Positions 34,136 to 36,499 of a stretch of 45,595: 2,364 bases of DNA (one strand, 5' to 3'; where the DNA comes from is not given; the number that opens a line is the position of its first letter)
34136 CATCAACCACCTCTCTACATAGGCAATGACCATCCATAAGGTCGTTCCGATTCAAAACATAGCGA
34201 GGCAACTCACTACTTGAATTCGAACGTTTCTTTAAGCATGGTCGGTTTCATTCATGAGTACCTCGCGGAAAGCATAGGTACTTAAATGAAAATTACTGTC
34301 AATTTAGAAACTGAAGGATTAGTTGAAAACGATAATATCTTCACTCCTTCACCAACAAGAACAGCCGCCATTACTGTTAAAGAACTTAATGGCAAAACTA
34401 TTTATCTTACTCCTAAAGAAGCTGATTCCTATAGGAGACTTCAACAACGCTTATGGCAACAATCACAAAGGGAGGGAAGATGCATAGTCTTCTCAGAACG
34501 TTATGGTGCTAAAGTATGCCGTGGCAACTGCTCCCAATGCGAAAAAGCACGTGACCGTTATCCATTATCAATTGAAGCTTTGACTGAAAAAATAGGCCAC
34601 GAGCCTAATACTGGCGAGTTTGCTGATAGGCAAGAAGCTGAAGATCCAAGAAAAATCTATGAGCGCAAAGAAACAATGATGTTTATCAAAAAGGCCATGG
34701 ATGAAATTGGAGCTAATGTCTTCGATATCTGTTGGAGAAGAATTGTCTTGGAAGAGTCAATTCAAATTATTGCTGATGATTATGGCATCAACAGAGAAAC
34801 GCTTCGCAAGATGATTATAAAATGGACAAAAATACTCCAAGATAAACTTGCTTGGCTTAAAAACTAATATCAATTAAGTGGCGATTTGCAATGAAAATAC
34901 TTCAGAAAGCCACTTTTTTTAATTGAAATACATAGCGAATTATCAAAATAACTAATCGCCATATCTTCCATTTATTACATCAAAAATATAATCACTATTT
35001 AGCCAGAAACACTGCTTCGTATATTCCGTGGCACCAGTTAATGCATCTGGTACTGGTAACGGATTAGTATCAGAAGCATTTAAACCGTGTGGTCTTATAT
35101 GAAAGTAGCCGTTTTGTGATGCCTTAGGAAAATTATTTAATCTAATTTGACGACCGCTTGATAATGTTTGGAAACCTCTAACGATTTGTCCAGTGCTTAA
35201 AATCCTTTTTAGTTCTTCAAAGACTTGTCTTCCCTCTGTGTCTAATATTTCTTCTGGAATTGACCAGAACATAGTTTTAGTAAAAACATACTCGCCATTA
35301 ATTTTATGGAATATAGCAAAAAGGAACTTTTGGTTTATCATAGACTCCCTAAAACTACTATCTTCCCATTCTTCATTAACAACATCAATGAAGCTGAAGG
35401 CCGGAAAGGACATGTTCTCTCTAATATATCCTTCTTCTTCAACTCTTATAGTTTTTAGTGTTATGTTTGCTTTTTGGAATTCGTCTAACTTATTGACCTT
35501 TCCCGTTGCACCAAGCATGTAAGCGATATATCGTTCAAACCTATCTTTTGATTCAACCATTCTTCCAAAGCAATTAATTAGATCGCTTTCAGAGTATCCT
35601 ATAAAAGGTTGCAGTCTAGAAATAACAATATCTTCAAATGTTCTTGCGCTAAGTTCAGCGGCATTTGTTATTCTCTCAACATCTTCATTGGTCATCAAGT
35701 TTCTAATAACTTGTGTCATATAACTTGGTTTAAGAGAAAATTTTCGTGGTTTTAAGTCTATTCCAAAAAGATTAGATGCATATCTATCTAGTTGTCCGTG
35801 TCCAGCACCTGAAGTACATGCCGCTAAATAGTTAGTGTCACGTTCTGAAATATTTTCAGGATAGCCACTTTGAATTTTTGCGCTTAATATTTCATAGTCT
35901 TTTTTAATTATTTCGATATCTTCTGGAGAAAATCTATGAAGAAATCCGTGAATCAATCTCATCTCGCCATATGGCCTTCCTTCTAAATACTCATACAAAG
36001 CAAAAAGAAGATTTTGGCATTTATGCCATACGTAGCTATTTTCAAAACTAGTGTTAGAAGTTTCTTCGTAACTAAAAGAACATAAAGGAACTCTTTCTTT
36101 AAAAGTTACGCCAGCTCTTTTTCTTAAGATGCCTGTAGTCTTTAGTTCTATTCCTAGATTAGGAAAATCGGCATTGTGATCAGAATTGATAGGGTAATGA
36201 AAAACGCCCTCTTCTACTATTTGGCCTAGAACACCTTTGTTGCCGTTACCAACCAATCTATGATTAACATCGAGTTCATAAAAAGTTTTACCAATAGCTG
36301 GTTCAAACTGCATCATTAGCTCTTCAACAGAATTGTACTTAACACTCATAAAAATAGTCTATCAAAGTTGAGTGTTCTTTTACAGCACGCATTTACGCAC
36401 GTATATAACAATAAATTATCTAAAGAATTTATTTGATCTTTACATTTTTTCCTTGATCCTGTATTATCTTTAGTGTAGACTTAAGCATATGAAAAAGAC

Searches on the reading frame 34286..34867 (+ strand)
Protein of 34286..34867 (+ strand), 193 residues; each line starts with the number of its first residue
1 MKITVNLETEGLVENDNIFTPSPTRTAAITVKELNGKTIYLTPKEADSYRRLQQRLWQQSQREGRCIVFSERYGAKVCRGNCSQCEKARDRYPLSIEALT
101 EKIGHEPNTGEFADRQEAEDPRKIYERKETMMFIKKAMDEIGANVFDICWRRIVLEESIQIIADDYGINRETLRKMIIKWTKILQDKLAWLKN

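Call 15: search_protein_families(library=phrogs, proteins=[window:34286-34867:+], max_evalue=0.001)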
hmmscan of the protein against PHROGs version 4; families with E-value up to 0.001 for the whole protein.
window:34286-34867:+ (193 aa): 1 family
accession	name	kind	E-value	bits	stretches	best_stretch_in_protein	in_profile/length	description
phrog_13787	-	unknown function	1e-07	33.3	1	27-188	11-168/172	-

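Call 33: search_protein_families(library=pfam, proteins=[window:34286-34867:+], max_evalue=0.001)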
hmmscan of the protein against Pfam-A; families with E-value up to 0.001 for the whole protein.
window:34286-34867:+ (193 aa): 0 families

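Call 52: search_dna_similar(query=window:34286-34867:+, collection=phages, mode=protein, max_rows=40, max_evalue=0.001)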
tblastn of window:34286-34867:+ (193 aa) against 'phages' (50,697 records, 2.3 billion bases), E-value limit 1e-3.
No match.

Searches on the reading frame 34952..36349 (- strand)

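Call 15: search_protein_families(library=phrogs, proteins=[window:34952-36349:-], max_evalue=0.001)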
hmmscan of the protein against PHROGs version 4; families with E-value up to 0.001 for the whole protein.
window:34952-36349:- (465 aa): 0 families

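Call 33: search_protein_families(library=pfam, proteins=[window:34952-36349:-], max_evalue=0.001)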
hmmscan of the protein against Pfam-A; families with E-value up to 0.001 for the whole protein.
window:34952-36349:- (465 aa): 1 family
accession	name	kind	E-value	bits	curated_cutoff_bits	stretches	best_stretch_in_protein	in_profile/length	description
PF02976.21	MutH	-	1.8e-29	102.1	23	2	50-151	1-103/103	DNA mismatch repair enzyme MutH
